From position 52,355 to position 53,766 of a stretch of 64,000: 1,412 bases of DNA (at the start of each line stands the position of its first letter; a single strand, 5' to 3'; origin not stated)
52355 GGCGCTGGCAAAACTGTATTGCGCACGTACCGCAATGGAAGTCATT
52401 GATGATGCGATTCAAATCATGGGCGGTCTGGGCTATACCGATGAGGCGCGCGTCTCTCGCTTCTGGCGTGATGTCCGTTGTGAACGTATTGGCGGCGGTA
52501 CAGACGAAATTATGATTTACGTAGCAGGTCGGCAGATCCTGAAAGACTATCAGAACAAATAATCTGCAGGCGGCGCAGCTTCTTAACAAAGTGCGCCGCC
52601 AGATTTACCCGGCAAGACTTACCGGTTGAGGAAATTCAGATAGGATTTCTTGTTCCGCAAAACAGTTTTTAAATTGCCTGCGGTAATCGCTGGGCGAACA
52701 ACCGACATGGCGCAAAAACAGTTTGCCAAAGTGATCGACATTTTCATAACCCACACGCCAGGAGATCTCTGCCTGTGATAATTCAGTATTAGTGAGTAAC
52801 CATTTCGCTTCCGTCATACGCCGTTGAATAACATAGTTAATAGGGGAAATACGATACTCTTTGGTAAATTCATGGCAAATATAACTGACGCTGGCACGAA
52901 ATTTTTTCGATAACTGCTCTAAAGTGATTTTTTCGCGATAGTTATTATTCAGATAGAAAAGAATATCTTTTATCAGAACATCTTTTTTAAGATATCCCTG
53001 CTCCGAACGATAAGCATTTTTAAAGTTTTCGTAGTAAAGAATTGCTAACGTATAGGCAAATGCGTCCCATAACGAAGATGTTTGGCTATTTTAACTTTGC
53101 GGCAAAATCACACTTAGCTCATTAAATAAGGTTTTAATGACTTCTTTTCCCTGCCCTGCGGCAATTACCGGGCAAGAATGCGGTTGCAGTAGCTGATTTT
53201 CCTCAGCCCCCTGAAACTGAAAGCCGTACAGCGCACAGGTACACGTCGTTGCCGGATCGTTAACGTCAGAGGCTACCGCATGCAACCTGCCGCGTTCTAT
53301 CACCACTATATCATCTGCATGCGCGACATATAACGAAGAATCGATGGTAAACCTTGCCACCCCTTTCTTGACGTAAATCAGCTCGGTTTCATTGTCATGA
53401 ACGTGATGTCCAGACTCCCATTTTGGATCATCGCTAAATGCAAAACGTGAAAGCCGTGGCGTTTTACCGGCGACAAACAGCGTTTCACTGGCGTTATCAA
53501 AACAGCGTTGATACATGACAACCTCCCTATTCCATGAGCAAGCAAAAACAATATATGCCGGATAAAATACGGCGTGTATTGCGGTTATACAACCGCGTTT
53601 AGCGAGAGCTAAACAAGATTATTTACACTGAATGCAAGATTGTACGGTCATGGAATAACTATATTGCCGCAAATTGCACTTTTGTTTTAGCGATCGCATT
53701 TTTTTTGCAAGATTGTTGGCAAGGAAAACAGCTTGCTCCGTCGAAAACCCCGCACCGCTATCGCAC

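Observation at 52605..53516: ydiP (AraC-type regulator) is intact except for one ochre codon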

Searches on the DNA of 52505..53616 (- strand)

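Call 4: search_dna_similar(query=window:52505-53616:-, collection=ecoli_genomes, mode=near, max_rows=40)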
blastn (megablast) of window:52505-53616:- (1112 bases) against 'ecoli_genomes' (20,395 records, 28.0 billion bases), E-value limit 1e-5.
Records with a match: 5376; places in all: 5397; records where one place covers at least 80% of the query: 5320.
Genomes with a match: 5376 of 5426; with a place that covers at least 80% of the query: 5320. Places per genome that has any: lowest 1, median 1, highest 2. On chromosomes: 5395 places; on plasmids: 2.
Best place of each record, by identity: >=99% 14; 95-99% 5362.
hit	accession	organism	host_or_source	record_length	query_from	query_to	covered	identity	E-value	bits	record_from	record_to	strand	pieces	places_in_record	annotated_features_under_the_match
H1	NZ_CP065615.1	Escherichia coli strain FDAARGOS_943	missing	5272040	1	1112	100%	99.8%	0e+0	2043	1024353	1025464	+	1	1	ydiP: AraC family transcriptional regulator | ydiO: acyl-CoA dehydrogenase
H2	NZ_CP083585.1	Escherichia coli strain ECNB21-M121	meat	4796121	1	1112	100%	98.6%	0e+0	1965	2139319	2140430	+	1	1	ydiP: AraC family transcriptional regulator | ydiO: acyl-CoA dehydrogenase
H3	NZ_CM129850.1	Escherichia coli strain TB06051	fresh water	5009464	1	1112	100%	98.6%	0e+0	1965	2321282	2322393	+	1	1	ydiP: AraC family transcriptional regulator | ydiO: acyl-CoA dehydrogenase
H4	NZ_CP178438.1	Escherichia coli strain JX21CE8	chicken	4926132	1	1112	100%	98.6%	0e+0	1965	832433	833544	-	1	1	ydiP: AraC family transcriptional regulator | ydiO: acyl-CoA dehydrogenase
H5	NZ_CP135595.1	Escherichia coli strain GDSC2227PM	vegetable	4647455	1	1112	100%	98.6%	0e+0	1965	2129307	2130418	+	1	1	ydiP: AraC family transcriptional regulator | ydiO: acyl-CoA dehydrogenase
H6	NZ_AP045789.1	Escherichia coli strain 23CRST027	Homo sapiens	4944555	1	1112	100%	98.6%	0e+0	1965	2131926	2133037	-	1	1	ydiP: AraC family transcriptional regulator | ydiO: acyl-CoA dehydrogenase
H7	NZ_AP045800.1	Escherichia coli strain 23CRST031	Homo sapiens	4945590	1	1112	100%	98.6%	0e+0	1965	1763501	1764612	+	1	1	ydiP: AraC family transcriptional regulator | ydiO: acyl-CoA dehydrogenase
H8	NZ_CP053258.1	Escherichia coli strain GF4-3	Guinea fowl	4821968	1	1112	100%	98.5%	0e+0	1960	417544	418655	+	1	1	ydiP: AraC family transcriptional regulator | ydiO: acyl-CoA dehydrogenase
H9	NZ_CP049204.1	Escherichia coli strain PapM-32-1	Papio papio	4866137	1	1112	100%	98.5%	0e+0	1960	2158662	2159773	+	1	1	ydiP: AraC family transcriptional regulator | ydiO: acyl-CoA dehydrogenase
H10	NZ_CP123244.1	Escherichia coli strain YZMc3-1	chicken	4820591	1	1112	100%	98.5%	0e+0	1960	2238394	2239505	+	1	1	ydiP: AraC family transcriptional regulator | ydiO: acyl-CoA dehydrogenase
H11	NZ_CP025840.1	Escherichia coli strain 214-4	Homo sapiens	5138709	1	1112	100%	98.4%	0e+0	1954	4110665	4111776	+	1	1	ydiP: AraC family transcriptional regulator | ydiO: acyl-CoA dehydrogenase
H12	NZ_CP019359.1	Escherichia coli strain XH990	Homo sapiens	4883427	1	1112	100%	98.4%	0e+0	1954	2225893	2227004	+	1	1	ydiP: AraC family transcriptional regulator | ydiO: acyl-CoA dehydrogenase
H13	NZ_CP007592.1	Escherichia coli O157:H16 strain Santai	duck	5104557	1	1112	100%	98.4%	0e+0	1954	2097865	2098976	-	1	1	ydiP: AraC family transcriptional regulator | ydiO: acyl-CoA dehydrogenase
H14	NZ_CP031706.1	Escherichia coli strain R1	cattle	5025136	1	1112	100%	98.4%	0e+0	1954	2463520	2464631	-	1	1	ydiP: AraC family transcriptional regulator | ydiO: acyl-CoA dehydrogenase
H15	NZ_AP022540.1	Escherichia coli strain THO-010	Homo sapiens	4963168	1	1112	100%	98.4%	0e+0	1954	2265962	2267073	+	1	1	ydiP: AraC family transcriptional regulator | ydiO: acyl-CoA dehydrogenase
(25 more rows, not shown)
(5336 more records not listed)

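Call 6: get_annotated_region(hit=H1, flank=4000)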
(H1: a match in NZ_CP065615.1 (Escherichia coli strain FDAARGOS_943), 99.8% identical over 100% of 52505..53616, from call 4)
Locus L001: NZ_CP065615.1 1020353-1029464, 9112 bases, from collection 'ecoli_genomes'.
description: Escherichia coli strain FDAARGOS_943 chromosome, complete genome
organism: Escherichia coli strain FDAARGOS_943 (NCBI taxid 562)
replicon: chromosome; assembly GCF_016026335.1
host: missing; source: missing; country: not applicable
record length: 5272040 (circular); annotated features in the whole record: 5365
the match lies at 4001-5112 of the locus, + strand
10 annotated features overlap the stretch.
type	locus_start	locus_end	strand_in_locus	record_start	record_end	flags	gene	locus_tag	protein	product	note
CDS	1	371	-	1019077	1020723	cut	fadK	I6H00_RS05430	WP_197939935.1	medium-chain fatty-acid--CoA ligase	-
CDS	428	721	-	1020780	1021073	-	ydiT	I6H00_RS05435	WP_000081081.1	ferredoxin family protein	-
CDS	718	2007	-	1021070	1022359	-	ydiS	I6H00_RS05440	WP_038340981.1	FAD-dependent oxidoreductase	-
CDS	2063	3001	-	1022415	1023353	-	ydiR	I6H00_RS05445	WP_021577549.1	electron transfer flavoprotein subunit alpha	-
CDS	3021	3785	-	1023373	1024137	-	ydiQ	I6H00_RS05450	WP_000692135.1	electron transfer flavoprotein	-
CDS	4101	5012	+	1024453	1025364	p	ydiP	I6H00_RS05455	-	AraC family transcriptional regulator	internal stop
CDS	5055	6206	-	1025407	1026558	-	ydiO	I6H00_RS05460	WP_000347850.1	acyl-CoA dehydrogenase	-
CDS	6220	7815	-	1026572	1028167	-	ydiF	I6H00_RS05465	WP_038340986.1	acyl CoA:acetate/3-ketoacid CoA transferase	-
CDS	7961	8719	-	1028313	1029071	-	aroD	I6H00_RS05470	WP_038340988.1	type I 3-dehydroquinate dehydratase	-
CDS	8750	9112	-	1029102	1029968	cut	ydiB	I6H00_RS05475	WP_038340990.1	quinate/shikimate dehydrogenase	-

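Call 7: get_annotated_region(hit=H2, flank=1000)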
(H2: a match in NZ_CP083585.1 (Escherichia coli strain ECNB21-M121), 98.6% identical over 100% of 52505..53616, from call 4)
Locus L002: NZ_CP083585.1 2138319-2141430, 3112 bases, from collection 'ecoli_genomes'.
description: Escherichia coli strain ECNB21-M121 chromosome, complete genome
organism: Escherichia coli strain ECNB21-M121 (NCBI taxid 562)
replicon: chromosome; assembly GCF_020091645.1
host: -; source: meat; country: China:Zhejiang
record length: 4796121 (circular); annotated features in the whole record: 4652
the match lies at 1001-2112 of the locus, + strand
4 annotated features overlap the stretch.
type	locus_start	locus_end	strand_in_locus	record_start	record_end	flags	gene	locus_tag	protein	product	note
CDS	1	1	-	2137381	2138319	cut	ydiR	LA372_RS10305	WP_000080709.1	electron transfer flavoprotein subunit alpha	-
CDS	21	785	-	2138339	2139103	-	ydiQ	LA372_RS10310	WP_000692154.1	electron transfer flavoprotein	-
CDS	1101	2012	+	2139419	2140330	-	ydiP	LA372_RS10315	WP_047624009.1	AraC family transcriptional regulator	-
CDS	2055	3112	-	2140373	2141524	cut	ydiO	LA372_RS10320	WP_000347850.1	acyl-CoA dehydrogenase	-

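Call 10: search_dna_similar(query=window:53066-53120:-, collection=ecoli_genomes, mode=near, max_rows=40, max_evalue=0.001)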
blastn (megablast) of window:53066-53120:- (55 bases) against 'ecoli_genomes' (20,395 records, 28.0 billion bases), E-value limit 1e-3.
Records with a match: 1; places in all: 1; records where one place covers at least 80% of the query: 1.
Genomes with a match: 1 of 5426; with a place that covers at least 80% of the query: 1. Places per genome that has any: lowest 1, median 1, highest 1. On chromosomes: 1 places; on plasmids: 0.
Best place of each record, by identity: >=99% 1.
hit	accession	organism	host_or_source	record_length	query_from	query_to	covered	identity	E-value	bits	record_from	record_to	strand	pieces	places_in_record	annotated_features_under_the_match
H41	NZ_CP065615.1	Escherichia coli strain FDAARGOS_943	missing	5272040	1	55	100%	100.0%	9e-20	102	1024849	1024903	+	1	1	ydiP: AraC family transcriptional regulator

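Call 32: search_dna_similar(query=window:52605-53516:-, collection=ecoli_genomes, mode=near, max_rows=60, rows=spread)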
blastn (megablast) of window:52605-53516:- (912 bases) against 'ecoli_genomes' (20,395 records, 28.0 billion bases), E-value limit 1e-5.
Records with a match: 5371; places in all: 5391; records where one place covers at least 80% of the query: 5320.
Genomes with a match: 5371 of 5426; with a place that covers at least 80% of the query: 5320. Places per genome that has any: lowest 1, median 1, highest 2. On chromosomes: 5389 places; on plasmids: 2.
Best place of each record, by identity: >=99% 1; 95-99% 5370.
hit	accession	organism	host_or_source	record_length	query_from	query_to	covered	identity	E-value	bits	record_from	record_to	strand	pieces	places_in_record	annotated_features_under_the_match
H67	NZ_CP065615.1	Escherichia coli strain FDAARGOS_943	missing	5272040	1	912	100%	99.8%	0e+0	1674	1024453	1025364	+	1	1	ydiP: AraC family transcriptional regulator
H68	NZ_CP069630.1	Escherichia coli strain ESM2.2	not applicable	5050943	1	912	100%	98.1%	0e+0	1591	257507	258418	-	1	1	ydiP: AraC family transcriptional regulator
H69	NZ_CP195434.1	Escherichia coli strain 23AR0806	Homo sapiens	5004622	1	912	100%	98.1%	0e+0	1591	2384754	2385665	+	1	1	ydiP: AraC family transcriptional regulator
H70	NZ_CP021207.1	Escherichia coli strain strain Z247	Homo sapiens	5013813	1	912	100%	98.0%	0e+0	1585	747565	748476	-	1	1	ydiP: AraC family transcriptional regulator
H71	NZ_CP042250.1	Escherichia coli strain BCE049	Dairy cow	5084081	1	912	100%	98.0%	0e+0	1585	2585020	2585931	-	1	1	ydiP: AraC family transcriptional regulator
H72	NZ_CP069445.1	Escherichia coli strain FDAARGOS_1251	Homo sapiens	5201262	1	912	100%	98.0%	0e+0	1585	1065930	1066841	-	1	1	ydiP: AraC family transcriptional regulator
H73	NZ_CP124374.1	Escherichia coli strain AVS0578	environmental: river/lake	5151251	1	912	100%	98.0%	0e+0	1585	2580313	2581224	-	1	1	ydiP: AraC family transcriptional regulator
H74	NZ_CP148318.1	Escherichia coli strain Z1323MEC0001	Mammal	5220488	1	912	100%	98.0%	0e+0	1585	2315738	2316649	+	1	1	ydiP: AraC family transcriptional regulator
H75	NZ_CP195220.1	Escherichia coli strain CRKP-1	Homo sapiens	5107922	1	912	100%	98.0%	0e+0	1585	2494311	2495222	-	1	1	ydiP: AraC family transcriptional regulator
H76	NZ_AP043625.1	Escherichia coli strain AST216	Homo sapiens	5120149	1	912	100%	98.0%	0e+0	1585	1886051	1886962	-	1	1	ydiP: AraC family transcriptional regulator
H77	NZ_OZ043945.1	Escherichia coli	-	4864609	1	912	100%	98.0%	0e+0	1585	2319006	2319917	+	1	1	ydiP: AraC family transcriptional regulator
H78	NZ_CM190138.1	Escherichia coli strain 22726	Homo sapiens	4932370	1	912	100%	98.0%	0e+0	1585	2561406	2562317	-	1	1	ydiP: AraC family transcriptional regulator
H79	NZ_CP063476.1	Escherichia coli strain EM10-18-28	not applicable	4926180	1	912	100%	97.9%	0e+0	1580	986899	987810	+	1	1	ydiP: AraC family transcriptional regulator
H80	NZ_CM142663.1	Escherichia coli strain UID2309220013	Homo sapiens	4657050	1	912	100%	97.9%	0e+0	1580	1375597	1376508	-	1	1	ydiP: AraC family transcriptional regulator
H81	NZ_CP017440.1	Escherichia coli O157:H7 strain 3384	Cattle Hide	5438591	1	912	100%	97.8%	0e+0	1574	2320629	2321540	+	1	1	ydiP: AraC family transcriptional regulator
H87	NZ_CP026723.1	Escherichia coli strain 266917_2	Homo sapiens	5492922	1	912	100%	97.7%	0e+0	1568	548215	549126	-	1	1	ydiP: AraC family transcriptional regulator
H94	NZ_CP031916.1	Escherichia coli O45:H2 strain FWSEC0003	Homo sapiens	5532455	1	912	100%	97.4%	0e+0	1552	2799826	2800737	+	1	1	ydiP: AraC family transcriptional regulator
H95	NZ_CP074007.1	Escherichia coli strain PD4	Pig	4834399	1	904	99%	98.1%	0e+0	1576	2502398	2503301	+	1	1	ydiP: AraC family transcriptional regulator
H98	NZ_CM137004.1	Escherichia coli strain 3PT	Mink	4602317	1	904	99%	98.0%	0e+0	1570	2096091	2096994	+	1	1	ydiP: helix-turn-helix domain-containing protein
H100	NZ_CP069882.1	Escherichia coli strain FDAARGOS_1289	Homo sapiens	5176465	1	904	99%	97.6%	0e+0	1548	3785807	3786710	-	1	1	ydiP: AraC family transcriptional regulator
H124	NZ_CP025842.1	Escherichia coli strain 720632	Homo sapiens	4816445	1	904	99%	97.0%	0e+0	1520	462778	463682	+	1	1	ydiP: helix-turn-helix domain-containing protein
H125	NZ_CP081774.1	Escherichia coli strain 0H24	-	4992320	1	904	99%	96.9%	0e+0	1515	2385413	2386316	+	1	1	ydiP: AraC family transcriptional regulator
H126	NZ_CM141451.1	Escherichia coli strain BDSF8-3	White kangaroo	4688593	772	904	15%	97.7%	1e-56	230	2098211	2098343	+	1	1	AraC family transcriptional regulator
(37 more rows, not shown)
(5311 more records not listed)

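Call 33: get_annotated_region(hit=H68, flank=3500)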
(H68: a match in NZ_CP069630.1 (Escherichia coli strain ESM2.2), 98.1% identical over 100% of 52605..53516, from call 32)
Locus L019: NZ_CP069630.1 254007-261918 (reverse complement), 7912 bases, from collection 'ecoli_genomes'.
description: Escherichia coli strain ESM2.2 chromosome, complete genome
organism: Escherichia coli strain ESM2.2 (NCBI taxid 562)
replicon: chromosome; assembly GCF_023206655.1
host: not applicable; source: laboratory evolution; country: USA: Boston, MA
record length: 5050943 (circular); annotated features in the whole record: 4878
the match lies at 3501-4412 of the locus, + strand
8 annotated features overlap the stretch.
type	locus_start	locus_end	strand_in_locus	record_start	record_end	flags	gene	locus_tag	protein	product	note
CDS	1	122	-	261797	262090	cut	ydiT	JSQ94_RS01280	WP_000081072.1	ferredoxin family protein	-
CDS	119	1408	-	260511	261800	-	ydiS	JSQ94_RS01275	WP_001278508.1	FAD-dependent oxidoreductase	-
CDS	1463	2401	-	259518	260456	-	ydiR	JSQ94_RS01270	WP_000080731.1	electron transfer flavoprotein subunit alpha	-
CDS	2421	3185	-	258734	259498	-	ydiQ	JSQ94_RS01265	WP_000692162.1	electron transfer flavoprotein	-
CDS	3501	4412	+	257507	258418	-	ydiP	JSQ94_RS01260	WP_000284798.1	AraC family transcriptional regulator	-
CDS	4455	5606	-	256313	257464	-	ydiO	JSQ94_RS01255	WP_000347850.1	acyl-CoA dehydrogenase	-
CDS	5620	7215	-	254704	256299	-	ydiF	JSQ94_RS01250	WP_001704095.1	acyl CoA:acetate/3-ketoacid CoA transferase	-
CDS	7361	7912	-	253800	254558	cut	aroD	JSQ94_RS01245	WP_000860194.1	type I 3-dehydroquinate dehydratase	-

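Call 34: get_annotated_region(hit=H81, flank=3500)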
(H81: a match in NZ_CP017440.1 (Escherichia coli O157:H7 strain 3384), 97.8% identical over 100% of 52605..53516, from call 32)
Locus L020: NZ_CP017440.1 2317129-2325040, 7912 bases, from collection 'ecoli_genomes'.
description: Escherichia coli O157:H7 strain 3384 chromosome, complete genome
organism: Escherichia coli O157:H7 strain 3384 (NCBI taxid 83334)
replicon: chromosome; assembly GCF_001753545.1
host: -; source: Cattle Hide; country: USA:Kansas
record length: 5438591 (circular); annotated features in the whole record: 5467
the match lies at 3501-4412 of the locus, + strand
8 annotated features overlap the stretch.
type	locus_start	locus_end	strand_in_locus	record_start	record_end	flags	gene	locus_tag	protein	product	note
CDS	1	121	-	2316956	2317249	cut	ydiT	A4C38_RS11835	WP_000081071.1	ferredoxin family protein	-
CDS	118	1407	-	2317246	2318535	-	ydiS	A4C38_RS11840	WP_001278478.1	FAD-dependent oxidoreductase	-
CDS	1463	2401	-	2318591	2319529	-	ydiR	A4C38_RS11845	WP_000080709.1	electron transfer flavoprotein subunit alpha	-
CDS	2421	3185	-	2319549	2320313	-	ydiQ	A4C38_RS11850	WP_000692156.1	electron transfer flavoprotein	-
CDS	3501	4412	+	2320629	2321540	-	ydiP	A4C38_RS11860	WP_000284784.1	AraC family transcriptional regulator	-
CDS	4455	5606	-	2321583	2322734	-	ydiO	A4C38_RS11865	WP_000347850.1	acyl-CoA dehydrogenase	-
CDS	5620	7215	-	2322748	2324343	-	ydiF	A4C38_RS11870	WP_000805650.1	acyl CoA:acetate/3-ketoacid CoA transferase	-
CDS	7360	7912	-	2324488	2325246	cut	aroD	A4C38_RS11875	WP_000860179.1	type I 3-dehydroquinate dehydratase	-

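Call 35: get_annotated_region(hit=H94, flank=3500)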
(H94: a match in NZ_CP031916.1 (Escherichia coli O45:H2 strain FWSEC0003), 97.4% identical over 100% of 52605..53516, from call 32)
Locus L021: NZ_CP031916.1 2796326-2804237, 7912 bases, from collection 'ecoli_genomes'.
description: Escherichia coli O45:H2 strain FWSEC0003 chromosome, complete genome
organism: Escherichia coli O45:H2 strain FWSEC0003 (NCBI taxid 1078032)
replicon: chromosome; assembly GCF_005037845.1
host: Homo sapiens; source: Clinical: Human (Homo sapiens); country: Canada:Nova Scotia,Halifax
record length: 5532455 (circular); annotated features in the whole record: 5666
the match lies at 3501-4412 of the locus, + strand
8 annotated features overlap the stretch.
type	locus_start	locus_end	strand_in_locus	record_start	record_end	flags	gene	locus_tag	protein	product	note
CDS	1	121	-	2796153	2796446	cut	ydiT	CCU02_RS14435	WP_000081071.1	ferredoxin family protein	-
CDS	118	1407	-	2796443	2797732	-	ydiS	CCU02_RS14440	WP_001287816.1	FAD-dependent oxidoreductase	-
CDS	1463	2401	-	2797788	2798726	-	ydiR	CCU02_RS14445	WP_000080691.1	electron transfer flavoprotein subunit alpha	-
CDS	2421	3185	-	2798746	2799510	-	ydiQ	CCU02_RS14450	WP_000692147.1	electron transfer flavoprotein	-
CDS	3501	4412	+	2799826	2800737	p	ydiP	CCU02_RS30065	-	AraC family transcriptional regulator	internal stop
CDS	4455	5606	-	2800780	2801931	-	ydiO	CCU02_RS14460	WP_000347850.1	acyl-CoA dehydrogenase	-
CDS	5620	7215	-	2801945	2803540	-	ydiF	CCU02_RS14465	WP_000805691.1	acyl CoA:acetate/3-ketoacid CoA transferase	-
CDS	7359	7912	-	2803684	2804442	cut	aroD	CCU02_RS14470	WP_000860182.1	type I 3-dehydroquinate dehydratase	-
